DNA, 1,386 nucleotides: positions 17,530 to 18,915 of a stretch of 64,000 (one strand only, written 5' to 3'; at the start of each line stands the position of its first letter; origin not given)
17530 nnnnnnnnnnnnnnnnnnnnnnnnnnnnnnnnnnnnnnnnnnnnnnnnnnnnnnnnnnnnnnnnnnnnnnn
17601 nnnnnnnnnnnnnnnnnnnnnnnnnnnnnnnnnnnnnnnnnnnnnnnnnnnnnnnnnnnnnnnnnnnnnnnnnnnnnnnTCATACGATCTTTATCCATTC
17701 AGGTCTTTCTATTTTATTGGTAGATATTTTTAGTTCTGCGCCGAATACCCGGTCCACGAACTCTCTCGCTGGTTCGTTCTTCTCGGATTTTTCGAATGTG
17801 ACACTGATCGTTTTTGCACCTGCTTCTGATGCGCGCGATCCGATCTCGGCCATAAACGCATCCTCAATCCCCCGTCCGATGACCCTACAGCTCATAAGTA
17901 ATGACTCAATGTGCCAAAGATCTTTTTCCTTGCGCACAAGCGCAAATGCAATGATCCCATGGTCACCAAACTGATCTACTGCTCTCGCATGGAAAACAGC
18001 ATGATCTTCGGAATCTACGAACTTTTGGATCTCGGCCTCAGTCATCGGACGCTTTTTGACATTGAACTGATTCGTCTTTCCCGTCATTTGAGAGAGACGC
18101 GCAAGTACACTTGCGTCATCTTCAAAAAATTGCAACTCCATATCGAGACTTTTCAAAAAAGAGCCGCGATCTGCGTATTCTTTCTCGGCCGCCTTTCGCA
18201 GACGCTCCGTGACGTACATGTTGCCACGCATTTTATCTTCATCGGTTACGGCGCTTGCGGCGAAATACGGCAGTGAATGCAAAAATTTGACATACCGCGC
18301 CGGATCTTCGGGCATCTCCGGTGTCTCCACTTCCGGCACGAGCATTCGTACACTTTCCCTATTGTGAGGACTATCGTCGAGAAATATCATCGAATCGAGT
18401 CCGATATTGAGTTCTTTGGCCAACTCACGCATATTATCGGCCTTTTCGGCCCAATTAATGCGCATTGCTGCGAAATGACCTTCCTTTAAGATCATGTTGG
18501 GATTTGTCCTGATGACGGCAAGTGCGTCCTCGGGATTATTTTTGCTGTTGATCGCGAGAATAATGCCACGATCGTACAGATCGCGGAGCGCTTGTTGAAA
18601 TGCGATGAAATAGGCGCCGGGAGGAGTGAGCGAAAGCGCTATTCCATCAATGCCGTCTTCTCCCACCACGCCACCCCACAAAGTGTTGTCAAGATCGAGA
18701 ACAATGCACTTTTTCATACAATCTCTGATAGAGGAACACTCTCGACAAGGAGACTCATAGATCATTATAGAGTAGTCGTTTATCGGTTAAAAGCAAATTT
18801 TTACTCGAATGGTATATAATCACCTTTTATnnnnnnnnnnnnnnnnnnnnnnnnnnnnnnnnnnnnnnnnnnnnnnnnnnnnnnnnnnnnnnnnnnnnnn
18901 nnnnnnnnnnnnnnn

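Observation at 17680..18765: FkbH-type glyceryl-ACP loader outside a PKS/NRPS context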

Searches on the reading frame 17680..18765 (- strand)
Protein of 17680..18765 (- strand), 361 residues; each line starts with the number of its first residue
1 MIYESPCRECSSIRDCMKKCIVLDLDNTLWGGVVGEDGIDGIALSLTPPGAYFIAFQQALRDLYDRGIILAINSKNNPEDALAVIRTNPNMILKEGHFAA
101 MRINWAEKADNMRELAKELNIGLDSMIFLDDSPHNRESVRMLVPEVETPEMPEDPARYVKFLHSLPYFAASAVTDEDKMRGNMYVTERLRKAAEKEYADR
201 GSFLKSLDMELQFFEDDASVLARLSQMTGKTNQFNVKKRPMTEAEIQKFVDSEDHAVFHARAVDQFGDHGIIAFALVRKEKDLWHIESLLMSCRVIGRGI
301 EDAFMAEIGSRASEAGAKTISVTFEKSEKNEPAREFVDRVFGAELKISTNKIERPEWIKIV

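Call 5: search_protein_families(library=pfam, proteins=[window:17680-18765:-], max_evalue=0.01)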
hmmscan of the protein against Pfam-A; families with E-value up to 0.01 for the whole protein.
window:17680-18765:- (361 aa): 2 families
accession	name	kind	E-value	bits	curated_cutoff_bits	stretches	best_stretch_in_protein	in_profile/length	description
PF12689.13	Acid_PPase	-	3.8e-06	27.3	27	0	59-141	53-142/169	Acid Phosphatase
PF03031.24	NIF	-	1.4e-05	25.3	21.8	1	19-136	1-121/160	NLI interacting factor-like phosphatase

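Call 6: search_protein_families(library=ncbifam, proteins=[window:17680-18765:-], max_evalue=0.01)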
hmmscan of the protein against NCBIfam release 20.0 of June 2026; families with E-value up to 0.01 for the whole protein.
window:17680-18765:- (361 aa): 3 families
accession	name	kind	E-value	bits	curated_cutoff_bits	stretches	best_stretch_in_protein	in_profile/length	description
TIGR01686.1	FkbH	subfamily_domain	6.9e-91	304.7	146.65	1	17-339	2-316/323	FkbH domain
TIGR01681.1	HAD-SF-IIIC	subfamily_domain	1.4e-22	81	35.75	1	19-141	1-130/132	HAD-IIIC family phosphatase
TIGR01685.1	MDP-1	equivalog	0.0021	18.2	53.75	0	58-161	52-168/174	magnesium-dependent phosphatase-1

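Call 10: search_solved_structures(query=window:17680-18765:-, max_evalue=0.01, show_alignments=3)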
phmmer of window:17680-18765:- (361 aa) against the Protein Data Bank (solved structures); distinct sequences matched with E-value up to 0.01: 1.
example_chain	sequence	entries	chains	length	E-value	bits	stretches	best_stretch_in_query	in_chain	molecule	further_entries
3slr_A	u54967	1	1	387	3.3e-42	148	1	12-172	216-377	uncharacterized protein BF1531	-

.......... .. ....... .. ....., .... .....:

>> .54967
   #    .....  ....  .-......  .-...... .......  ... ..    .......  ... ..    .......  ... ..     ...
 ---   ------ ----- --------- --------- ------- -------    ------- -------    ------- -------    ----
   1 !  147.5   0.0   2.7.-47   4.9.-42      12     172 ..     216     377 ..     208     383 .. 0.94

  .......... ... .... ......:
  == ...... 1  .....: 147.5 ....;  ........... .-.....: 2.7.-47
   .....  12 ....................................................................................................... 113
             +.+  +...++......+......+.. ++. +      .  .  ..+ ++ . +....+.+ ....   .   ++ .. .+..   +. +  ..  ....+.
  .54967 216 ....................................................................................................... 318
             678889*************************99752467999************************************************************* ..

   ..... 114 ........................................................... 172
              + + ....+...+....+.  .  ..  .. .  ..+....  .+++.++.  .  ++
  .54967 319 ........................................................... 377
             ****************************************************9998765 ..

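Call 11: find_homologous_proteins(query=window:17680-18765:-, max_evalue=0.00001)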
Query window:17680-18765:- (361 aa): 7998 proteins with E <= 0.00001 among 8000 candidates; the best 120 are listed.
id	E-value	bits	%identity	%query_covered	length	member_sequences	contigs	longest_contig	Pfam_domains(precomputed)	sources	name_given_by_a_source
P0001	7.0e-239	810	100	100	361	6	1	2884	PF12689.14,PF03031.25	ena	-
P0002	3.6e-189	646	82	95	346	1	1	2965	PF12689.14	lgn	-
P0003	1.6e-186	637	81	96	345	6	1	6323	PF03031.25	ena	-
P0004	9.7e-176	602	77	96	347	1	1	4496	PF12689.14,PF03031.25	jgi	jgi:FkbH-like protein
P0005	1.4e-172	592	75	96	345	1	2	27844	PF12689.14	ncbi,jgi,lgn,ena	-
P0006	2.7e-171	587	74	94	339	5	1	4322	-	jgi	-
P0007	1.5e-169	582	73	96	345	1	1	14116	-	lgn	-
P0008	2.3e-169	581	74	94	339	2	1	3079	-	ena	-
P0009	2.5e-169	581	74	96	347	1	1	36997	PF12689.14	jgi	jgi:FkbH-like protein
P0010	9.0e-169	579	74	94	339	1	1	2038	-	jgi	-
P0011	1.9e-167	575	71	96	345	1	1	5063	PF03031.25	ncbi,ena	-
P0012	1.1e-166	572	73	96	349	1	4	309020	-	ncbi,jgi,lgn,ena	-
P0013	1.8e-166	571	73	96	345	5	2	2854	PF12689.14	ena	-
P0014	1.3e-165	569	72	96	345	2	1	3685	-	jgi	jgi:FkbH-like protein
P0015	3.4e-165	567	72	96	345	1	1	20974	-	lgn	-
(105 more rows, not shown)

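Call 14: find_encoding_contigs(protein=P0012, flank=10000, max_places=3)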
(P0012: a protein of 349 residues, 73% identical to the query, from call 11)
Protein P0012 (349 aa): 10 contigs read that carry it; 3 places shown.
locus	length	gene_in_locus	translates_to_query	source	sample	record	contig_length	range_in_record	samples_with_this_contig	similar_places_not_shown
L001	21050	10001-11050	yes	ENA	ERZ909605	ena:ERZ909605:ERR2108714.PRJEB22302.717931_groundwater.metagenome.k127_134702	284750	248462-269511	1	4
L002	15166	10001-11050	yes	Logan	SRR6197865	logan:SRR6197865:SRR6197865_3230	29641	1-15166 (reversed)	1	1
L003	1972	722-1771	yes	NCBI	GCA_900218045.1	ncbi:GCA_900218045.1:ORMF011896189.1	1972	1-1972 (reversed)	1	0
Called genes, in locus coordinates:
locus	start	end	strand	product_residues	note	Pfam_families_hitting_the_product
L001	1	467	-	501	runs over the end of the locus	PF05159:Capsule_synth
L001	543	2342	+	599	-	PF00664:ABC_membrane, PF00005:ABC_tran, PF13304:AAA_21 (faint), PF02463:SMC_N (weak)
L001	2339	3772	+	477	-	-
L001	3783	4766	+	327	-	PF01408:GFO_IDH_MocA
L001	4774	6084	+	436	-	PF01041:DegT_DnrJ_EryC1, PF01053:Cys_Met_Meta_PP, PF01212:Beta_elim_lyase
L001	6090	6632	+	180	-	PF13302:Acetyltransf_3, PF13420:Acetyltransf_4, PF00583:Acetyltransf_1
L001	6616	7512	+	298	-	-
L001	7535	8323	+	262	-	PF02522:Antibiotic_NAT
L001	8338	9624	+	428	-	PF16254:DUF4910, PF09940:DUF2172, PF16221:HTH_47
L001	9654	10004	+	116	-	PF01648:ACPS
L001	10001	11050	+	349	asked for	-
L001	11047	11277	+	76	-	PF00550:PP-binding (weak)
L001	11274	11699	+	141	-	PF01575:MaoC_dehydratas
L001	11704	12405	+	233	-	PF00106:adh_short, PF08659:KR (faint), PF13561:adh_short_C2, PF23441:SDR (weak)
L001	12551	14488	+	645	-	PF02543:Carbam_trans_N, PF22521:HypF_C_2 (weak), PF16861:Carbam_trans_C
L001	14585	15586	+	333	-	PF00106:adh_short (weak), PF01073:3Beta_HSD, PF01370:Epimerase, PF02719:Polysacc_synt_2, PF04321:RmlD_sub_bind, PF07993:NAD_binding_4 (faint), PF16363:GDP_Man_Dehyd, PF13460:NAD_binding_10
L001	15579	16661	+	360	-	PF03102:NeuB, PF08666:SAF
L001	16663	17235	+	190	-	PF02698:DUF218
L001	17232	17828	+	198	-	-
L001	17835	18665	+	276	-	-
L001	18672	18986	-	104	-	-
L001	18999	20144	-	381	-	PF07690:MFS_1, PF05978:UNC-93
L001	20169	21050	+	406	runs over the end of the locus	PF01041:DegT_DnrJ_EryC1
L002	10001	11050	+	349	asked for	-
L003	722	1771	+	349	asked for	-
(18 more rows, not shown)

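Call 23: search_dna_similar(query=window:17680-18717:-, collection=plasmids, mode=protein, max_rows=40, rows=spread)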
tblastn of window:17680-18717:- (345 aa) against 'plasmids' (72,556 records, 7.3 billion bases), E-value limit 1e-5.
Records with a match: 204; places in all: 207; records where one place covers at least 80% of the query: 204.
Best place of each record, by identity: <60% 204.
By first word of the organism name: Bacillus 52; Sinorhizobium 40; Streptomyces 38; Ralstonia 15; Clostridium 13; Rhodococcus 5; Rhizobium 5; Nocardia 3; Methylosinus 2; Burkholderia 2; and 25 more.
By predicted mobility (MOB-suite, as given by PLSDB): non-mobilizable 125; mobilizable 74; conjugative 5.
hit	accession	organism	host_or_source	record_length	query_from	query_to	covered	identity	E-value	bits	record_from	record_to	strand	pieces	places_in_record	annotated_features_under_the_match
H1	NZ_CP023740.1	Methylosinus trichosporium OB3b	isolate,soil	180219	2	345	100%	38.8%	6e-56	203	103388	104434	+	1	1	HAD-IIIC family phosphatase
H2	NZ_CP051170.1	Ralstonia pseudosolanacearum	Whole organism,potato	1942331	3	326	94%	38.1%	7e-57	206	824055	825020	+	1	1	none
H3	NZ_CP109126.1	Streptomyces anulatus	-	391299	3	327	94%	36.6%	6e-52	191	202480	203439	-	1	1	SDR family NAD(P)-dependent oxidoreductase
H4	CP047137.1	Ralstonia solanacearum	Potato,Single cell,tuber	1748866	3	326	94%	36.3%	1e-53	196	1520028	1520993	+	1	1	HAD-IIIC family phosphatase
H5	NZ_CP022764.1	Ralstonia solanacearum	Solanum tuberosum,single cell,Potato ...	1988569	3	326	94%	36.3%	1e-51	191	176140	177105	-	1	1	none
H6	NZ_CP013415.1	Burkholderia ubonensis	soil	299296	2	345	100%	33.4%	8e-46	174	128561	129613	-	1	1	HAD-IIIC family phosphatase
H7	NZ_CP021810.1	Sinorhizobium meliloti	Medicago sativa,Single Cell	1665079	3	326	94%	34.7%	2e-48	182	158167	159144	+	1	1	none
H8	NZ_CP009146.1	Sinorhizobium meliloti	Medicago orbicularis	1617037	3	324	93%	34.7%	2e-48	181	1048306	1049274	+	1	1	none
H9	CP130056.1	Sinorhizobium meliloti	Medicago,Cell culture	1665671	3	320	87%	37.2%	6e-41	193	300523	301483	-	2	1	HAD family hydrolase | hypothetical protein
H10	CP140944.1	Sinorhizobium meliloti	Medicago lupulina,whole organism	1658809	3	324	93%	34.4%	2e-48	181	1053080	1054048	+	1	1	HAD family hydrolase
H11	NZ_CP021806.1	Sinorhizobium meliloti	Medicago truncatula,Single Cell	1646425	3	324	93%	34.4%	6e-48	180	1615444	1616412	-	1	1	none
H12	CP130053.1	Sinorhizobium meliloti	Medicago,Cell culture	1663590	3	320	89%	36.0%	6e-40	190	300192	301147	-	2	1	HAD family hydrolase | hypothetical protein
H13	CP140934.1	Sinorhizobium meliloti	Medicago lupulina,whole organism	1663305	3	324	93%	34.1%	8e-48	180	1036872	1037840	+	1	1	HAD family hydrolase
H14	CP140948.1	Sinorhizobium meliloti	Medicago lupulina,whole organism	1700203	3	324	93%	34.1%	7e-47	177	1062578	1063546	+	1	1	HAD family hydrolase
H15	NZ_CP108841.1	Streptomyces chartreusis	-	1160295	2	314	91%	34.5%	7e-46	174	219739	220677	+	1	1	none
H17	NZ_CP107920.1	Streptomyces sp. NBC_00441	-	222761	3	327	94%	32.2%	4e-41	160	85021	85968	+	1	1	HAD-IIIC family phosphatase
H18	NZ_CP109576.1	Streptomyces sp. NBC_01369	-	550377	2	314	91%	32.9%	8e-47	177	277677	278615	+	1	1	HAD-IIIC family phosphatase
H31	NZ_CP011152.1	Bacillus cereus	cell culture,soil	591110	3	314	90%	29.3%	6e-28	122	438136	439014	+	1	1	HAD-IIIC family phosphatase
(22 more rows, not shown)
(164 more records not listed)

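Call 24: get_annotated_region(hit=H31, flank=9000)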
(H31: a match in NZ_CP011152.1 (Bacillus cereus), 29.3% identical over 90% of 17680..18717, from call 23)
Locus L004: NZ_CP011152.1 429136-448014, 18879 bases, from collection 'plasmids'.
description: Bacillus cereus strain CMCC P0021 plasmid pRML04, complete sequence
organism: Bacillus cereus (NCBI taxid 1396)
taxonomy: Bacteria; Bacillota; Bacilli; Bacillales; Bacillaceae; Bacillus; Bacillus cereus
host: -; source: cell culture,soil; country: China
typing (MOB-suite, as given by PLSDB): non-mobilizable; replicon rep_cluster_125; mating-pair formation MPF_T
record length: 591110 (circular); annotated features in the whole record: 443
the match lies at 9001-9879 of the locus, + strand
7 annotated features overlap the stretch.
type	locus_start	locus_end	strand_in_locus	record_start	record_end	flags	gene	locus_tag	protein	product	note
CDS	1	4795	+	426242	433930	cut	-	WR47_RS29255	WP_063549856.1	hybrid non-ribosomal peptide synthetase/type I polyketide synthase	-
CDS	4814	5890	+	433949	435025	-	-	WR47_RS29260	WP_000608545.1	LLM class flavin-dependent oxidoreductase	-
CDS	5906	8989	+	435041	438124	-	-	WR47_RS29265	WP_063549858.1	cyclic peptide export ABC transporter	GO:0015833 - peptide transport [Evidence IEA]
CDS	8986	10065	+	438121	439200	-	-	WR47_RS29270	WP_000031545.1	HAD-IIIC family phosphatase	-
CDS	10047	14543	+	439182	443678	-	-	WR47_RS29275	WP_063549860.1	non-ribosomal peptide synthetase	-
CDS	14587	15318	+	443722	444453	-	-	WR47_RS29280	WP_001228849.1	alpha/beta fold hydrolase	-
CDS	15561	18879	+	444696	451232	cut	-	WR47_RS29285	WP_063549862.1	non-ribosomal peptide synthetase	-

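Call 25: get_annotated_region(hit=H17, flank=9000)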
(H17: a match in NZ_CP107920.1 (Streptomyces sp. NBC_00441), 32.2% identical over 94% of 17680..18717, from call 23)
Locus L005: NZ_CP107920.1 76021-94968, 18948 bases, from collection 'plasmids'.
description: Streptomyces sp. NBC_00441 plasmid unnamed1, complete sequence
organism: Streptomyces sp. NBC_00441 (NCBI taxid 2975742)
taxonomy: Bacteria; Actinomycetota; Actinomycetes; Kitasatosporales; Streptomycetaceae; Streptomyces; Streptomyces sp. NBC 00441
host: -; source: -; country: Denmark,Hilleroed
typing (MOB-suite, as given by PLSDB): non-mobilizable
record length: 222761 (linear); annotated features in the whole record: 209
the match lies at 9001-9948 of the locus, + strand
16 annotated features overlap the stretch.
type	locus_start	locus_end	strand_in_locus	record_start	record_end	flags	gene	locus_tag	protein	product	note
CDS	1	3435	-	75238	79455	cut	-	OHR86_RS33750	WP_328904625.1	glycoside hydrolase family 38 C-terminal domain-containing protein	GO:0006013 - mannose metabolic process [Evidence IEA]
CDS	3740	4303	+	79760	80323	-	rfbC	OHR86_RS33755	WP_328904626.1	dTDP-4-dehydrorhamnose 3,5-epimerase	-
CDS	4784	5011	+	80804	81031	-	-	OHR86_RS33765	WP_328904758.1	acyl carrier protein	-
CDS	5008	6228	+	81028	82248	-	-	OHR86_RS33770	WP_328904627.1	glycosyltransferase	-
CDS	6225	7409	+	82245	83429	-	-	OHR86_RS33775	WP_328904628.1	glycosyltransferase family 4 protein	-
CDS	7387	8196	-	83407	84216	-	-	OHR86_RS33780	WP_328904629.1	thioesterase domain-containing protein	GO:0009058 - biosynthetic process [Evidence IEA]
CDS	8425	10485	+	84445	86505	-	-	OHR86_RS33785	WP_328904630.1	HAD-IIIC family phosphatase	-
CDS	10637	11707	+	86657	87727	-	-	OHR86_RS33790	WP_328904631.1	glucose-1-phosphate thymidylyltransferase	GO:0000271 - polysaccharide biosynthetic process [Evidence IEA]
CDS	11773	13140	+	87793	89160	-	-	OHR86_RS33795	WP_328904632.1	nucleotide sugar dehydrogenase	GO:0000271 - polysaccharide biosynthetic process [Evidence IEA]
CDS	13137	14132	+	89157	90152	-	-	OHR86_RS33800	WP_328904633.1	NAD-dependent epimerase/dehydratase family protein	-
CDS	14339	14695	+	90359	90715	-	-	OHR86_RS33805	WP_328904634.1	hypothetical protein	-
CDS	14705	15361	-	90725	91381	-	-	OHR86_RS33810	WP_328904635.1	maleylpyruvate isomerase N-terminal domain-containing protein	-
CDS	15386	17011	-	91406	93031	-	-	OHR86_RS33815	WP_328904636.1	glycosyltransferase family 39 protein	-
CDS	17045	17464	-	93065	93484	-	-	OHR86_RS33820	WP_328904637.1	VOC family protein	-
CDS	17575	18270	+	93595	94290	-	-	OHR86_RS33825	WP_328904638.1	TetR/AcrR family transcriptional regulator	GO:0006355 - regulation of DNA-templated transcription [Evidence IEA]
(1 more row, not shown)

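Call 27: get_annotated_region(hit=H18, flank=8000)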
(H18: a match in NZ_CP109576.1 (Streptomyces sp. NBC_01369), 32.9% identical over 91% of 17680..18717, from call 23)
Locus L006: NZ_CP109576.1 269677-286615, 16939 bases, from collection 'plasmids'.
description: Streptomyces sp. NBC_01369 plasmid unnamed1, complete sequence
organism: Streptomyces sp. NBC_01369 (NCBI taxid 2903842)
taxonomy: Bacteria; Actinomycetota; Actinomycetes; Kitasatosporales; Streptomycetaceae; Streptomyces; Streptomyces sp. NBC 01369
host: -; source: -; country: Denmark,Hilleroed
typing (MOB-suite, as given by PLSDB): non-mobilizable
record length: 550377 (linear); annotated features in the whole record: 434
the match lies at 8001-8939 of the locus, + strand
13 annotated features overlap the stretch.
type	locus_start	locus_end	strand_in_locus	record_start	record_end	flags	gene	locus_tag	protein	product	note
CDS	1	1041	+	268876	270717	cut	-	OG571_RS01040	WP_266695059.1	fatty acyl-AMP ligase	-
CDS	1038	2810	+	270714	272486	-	-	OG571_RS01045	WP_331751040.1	acyl-CoA dehydrogenase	-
CDS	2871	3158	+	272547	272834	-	-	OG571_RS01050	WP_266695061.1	acyl carrier protein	-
CDS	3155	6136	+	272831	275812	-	-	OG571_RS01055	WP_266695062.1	beta-ketoacyl synthase N-terminal-like domain-containing protein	-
CDS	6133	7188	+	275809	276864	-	-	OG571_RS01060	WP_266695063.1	3-oxoacyl-ACP synthase III family protein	-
CDS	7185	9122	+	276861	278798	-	-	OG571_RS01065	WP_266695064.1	HAD-IIIC family phosphatase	-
CDS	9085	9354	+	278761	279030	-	-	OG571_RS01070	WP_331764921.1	acyl carrier protein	-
CDS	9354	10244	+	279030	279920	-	-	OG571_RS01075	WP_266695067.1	4'-phosphopantetheinyl transferase superfamily protein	-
CDS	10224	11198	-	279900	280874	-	-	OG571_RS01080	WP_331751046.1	AfsA-related hotdog domain-containing protein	-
CDS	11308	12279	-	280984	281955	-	-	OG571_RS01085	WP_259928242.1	hypothetical protein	-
CDS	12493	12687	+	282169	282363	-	-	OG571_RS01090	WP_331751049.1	hypothetical protein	-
CDS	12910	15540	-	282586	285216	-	-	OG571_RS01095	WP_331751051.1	LuxR family transcriptional regulator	-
CDS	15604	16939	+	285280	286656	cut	-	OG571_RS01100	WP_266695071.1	MFS transporter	GO:0055085 - transmembrane transport [Evidence IEA]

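Call 36: find_related_loci(query=A1, collection=genome_contigs, flank=10000)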
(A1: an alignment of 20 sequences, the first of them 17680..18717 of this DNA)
Query A1 (345 aa) in genome_contigs; peptide patterns used: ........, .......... (x = any residue, [..] = any of these).
600 stretches matched a pattern (row limit reached: there are more); 581 encode a relative of the query (tblastn E <= 1e-3); the best 80 are kept; 80 distinct loci.
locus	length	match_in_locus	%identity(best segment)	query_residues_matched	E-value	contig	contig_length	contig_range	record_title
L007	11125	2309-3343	70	1-345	2e-167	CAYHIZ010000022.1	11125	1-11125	MAG TPA_asm: uncultured Candidatus Saccharibacteria bacterium isolate ERP119705_co13_459 genome assembly, contig: NODE_7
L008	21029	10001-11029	65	1-343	5e-151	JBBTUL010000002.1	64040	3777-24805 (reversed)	MAG: Patescibacteria group bacterium isolate H41-bin154_1 H41_bin154_1_000000000002, whole genome shotgun sequence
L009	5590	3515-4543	62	2-344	3e-145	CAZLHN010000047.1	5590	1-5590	MAG TPA_asm: uncultured Candidatus Saccharibacteria bacterium isolate binchicken_co54_336 genome assembly, contig: NODE_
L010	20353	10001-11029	57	1-342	1e-131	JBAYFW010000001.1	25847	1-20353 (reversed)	MAG: Candidatus Paceibacterota bacterium isolate SO_2016_GW1_110 scaffold03335_OW334_2016, whole genome shotgun sequence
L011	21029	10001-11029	63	2-344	1e-142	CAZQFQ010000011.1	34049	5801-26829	MAG TPA_asm: uncultured Candidatus Saccharibacteria bacterium isolate binchicken_co3_512 genome assembly, contig: NODE_3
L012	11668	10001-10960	47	2-320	5e-96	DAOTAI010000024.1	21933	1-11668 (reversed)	MAG TPA_asm: Acidobacteriota bacterium isolate AMR_MDS_2037 NODE_1949_length_21933_cov_4.608831, whole genome shotgun se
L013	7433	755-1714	46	2-321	5e-96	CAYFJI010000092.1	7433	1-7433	MAG TPA_asm: uncultured Acidiferrobacteraceae bacterium isolate ERP001736_co2_377 genome assembly, contig: NODE_5533_len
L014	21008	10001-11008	42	2-338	1e-95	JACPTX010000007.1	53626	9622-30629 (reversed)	MAG: Candidatus Omnitrophota bacterium isolate NC_groundwater_743_Ag_S-0.65um_67_24 S37_SO-6_scaffold_71712, whole genom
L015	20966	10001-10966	47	2-323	3e-95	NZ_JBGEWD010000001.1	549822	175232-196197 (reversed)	Clostridium moutaii strain MT-5 Scaffold1, whole genome shotgun sequence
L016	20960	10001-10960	45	2-321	1e-94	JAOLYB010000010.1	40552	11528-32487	Candidatus Nitrosopelagicus sp. isolate AH-558-N14 AH-558-N14_NODE_10, whole genome shotgun sequence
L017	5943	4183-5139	48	1-320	2e-94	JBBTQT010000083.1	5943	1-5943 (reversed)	MAG: Patescibacteria group bacterium isolate H41-bin209_1 H41_bin209_1_000000000083, whole genome shotgun sequence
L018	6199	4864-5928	42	1-344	7e-94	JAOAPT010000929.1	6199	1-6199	MAG: Candidatus Solibacter sp. isolate RYN_21 scaffold_3251878, whole genome shotgun sequence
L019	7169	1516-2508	45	2-331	3e-93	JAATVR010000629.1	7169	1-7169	Nitrososphaerales archaeon TH526 k141_46251696, whole genome shotgun sequence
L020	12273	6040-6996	47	2-320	2e-93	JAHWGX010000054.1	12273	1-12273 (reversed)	MAG: Candidatus Woesearchaeota archaeon isolate FT1_083 k127_44398920, whole genome shotgun sequence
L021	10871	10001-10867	49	2-290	6e-93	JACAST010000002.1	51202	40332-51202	Marine Group I thaumarchaeote strain N8 AC-661-N08_C743536, whole genome shotgun sequence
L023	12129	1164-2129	45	2-321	4e-92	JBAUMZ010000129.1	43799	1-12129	MAG: Nitrososphaeraceae archaeon isolate MFD04996_ilm_asm_bin25 k127_364562, whole genome shotgun sequence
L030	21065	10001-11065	42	2-345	9e-90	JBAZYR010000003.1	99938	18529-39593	MAG: Candidatus Staskawiczbacteria bacterium isolate SO_2017_GW1_85 NODE_1379_length_99938_cov_1.408141_OW334_2017, whol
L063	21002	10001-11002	39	2-334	1e-79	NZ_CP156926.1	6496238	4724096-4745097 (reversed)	Sporomusa aerivorans strain DSM 13326 chromosome, complete genome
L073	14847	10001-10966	43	2-321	2e-78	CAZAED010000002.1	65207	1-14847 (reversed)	MAG TPA_asm: uncultured Candidatus Saccharibacteria bacterium isolate SRP342105_co1_329 genome assembly, contig: NODE_54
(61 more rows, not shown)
